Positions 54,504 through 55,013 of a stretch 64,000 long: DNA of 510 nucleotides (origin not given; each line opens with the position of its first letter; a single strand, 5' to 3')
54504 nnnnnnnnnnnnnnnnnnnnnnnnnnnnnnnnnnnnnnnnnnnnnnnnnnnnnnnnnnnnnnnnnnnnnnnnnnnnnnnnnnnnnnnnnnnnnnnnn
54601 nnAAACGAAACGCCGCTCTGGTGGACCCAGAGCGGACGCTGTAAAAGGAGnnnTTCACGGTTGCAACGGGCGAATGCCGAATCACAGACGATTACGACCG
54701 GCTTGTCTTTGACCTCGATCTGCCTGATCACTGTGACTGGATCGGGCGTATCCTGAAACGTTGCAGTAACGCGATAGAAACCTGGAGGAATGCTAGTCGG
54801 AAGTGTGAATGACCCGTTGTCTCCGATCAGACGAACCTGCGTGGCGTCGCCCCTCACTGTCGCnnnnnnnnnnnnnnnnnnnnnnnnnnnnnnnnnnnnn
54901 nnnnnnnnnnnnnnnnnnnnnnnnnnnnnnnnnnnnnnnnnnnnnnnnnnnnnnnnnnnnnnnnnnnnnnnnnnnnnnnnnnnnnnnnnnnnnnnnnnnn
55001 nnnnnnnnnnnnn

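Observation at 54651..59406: A transmembrane Ser/Thr kinase translationally coupled to a secreted TM protein, next to a metal-repeat FG-GAP lipoprotein.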

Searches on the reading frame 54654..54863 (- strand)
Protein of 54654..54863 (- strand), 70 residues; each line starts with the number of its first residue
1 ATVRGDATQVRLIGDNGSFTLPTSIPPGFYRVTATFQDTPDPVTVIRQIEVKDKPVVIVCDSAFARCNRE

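Call 25: search_protein_families(library=pfam, proteins=[window:54654-54863:-], max_evalue=10)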
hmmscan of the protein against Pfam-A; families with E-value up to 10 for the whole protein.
seq(70 aa): 2 families
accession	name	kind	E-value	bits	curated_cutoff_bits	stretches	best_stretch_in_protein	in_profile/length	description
PF16640.11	Big_3_5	-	0.054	14.5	35.5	1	13-39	45-72/88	Bacterial Ig-like domain (group 3)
PF21226.3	MalQ_N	-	0.064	14.1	24.1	1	16-46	58-88/91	MalQ N-terminal beta sandwich domain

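Call 78: search_protein_families(library=pfam, alignment_id=A5, max_evalue=1)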
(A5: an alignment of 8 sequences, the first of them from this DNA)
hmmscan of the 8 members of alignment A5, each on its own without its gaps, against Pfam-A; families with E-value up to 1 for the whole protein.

A. member 1, seq(70 aa): 2 families
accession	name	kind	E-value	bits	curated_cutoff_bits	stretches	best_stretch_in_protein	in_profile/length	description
PF16640.11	Big_3_5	-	0.054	14.5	35.5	1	13-39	45-72/88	Bacterial Ig-like domain (group 3)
PF21226.3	MalQ_N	-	0.064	14.1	24.1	1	16-46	58-88/91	MalQ N-terminal beta sandwich domain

B. families by the number of members that match (of 8 scanned): 5 families
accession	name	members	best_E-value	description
PF13620.12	CarboxypepD_reg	3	0.035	Carboxypeptidase regulatory-like domain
PF21226.3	MalQ_N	2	0.064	MalQ N-terminal beta sandwich domain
PF08695.16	Coa1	1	0.042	Cytochrome oxidase complex assembly protein 1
PF16640.11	Big_3_5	1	0.054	Bacterial Ig-like domain (group 3)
PF16068.10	DUF4810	1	0.17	Domain of unknown function (DUF4810)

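Call 79: search_solved_structures(query=A5, max_evalue=1)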
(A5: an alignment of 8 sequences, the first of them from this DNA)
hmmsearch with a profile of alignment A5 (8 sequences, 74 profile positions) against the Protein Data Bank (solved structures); distinct sequences matched with E-value up to 1: 15.
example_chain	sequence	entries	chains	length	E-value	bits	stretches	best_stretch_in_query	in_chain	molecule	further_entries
2yn3_A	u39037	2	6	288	0.0085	19.4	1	21-63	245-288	PUTATIVE INNER MEMBRANE PROTEIN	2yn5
26fb_K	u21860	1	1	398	0.015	18.6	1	27-71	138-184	Structural protein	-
7uma_A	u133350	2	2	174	0.083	16.3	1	24-55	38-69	Tlde1a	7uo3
7uo8_A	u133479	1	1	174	0.083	16.3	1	24-55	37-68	Tlde1a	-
3bp5_B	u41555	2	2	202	0.17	15.3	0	45-72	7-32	Programmed cell death 1 ligand 2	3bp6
3rnq_B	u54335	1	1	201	0.17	15.2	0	45-72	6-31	Programmed cell death 1 ligand 2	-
6e57_A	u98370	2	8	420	0.21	15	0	22-60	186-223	surface glycan binding protein B | Mixed-linkage glucan utilization locus (MLGUL) SGBP-B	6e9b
3luu_A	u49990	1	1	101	0.52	13.7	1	12-46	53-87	Uncharacterized protein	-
3isy_A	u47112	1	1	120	0.58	13.6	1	28-53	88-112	Intracellular proteinase inhibitor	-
9k1u_D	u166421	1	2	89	0.66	13.4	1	3-53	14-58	Serine/threonine protein kinase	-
9rhk_A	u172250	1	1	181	0.67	13.4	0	31-48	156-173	Titin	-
3bov_A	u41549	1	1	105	0.67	13.4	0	45-72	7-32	Programmed cell death 1 ligand 2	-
3rnk_B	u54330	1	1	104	0.7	13.3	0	45-72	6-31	Programmed cell death 1 ligand 2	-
4wi0_B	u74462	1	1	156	0.71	13.3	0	4-59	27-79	Cellulosomal scaffoldin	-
6yj0_A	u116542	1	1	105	0.75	13.2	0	31-48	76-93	Titin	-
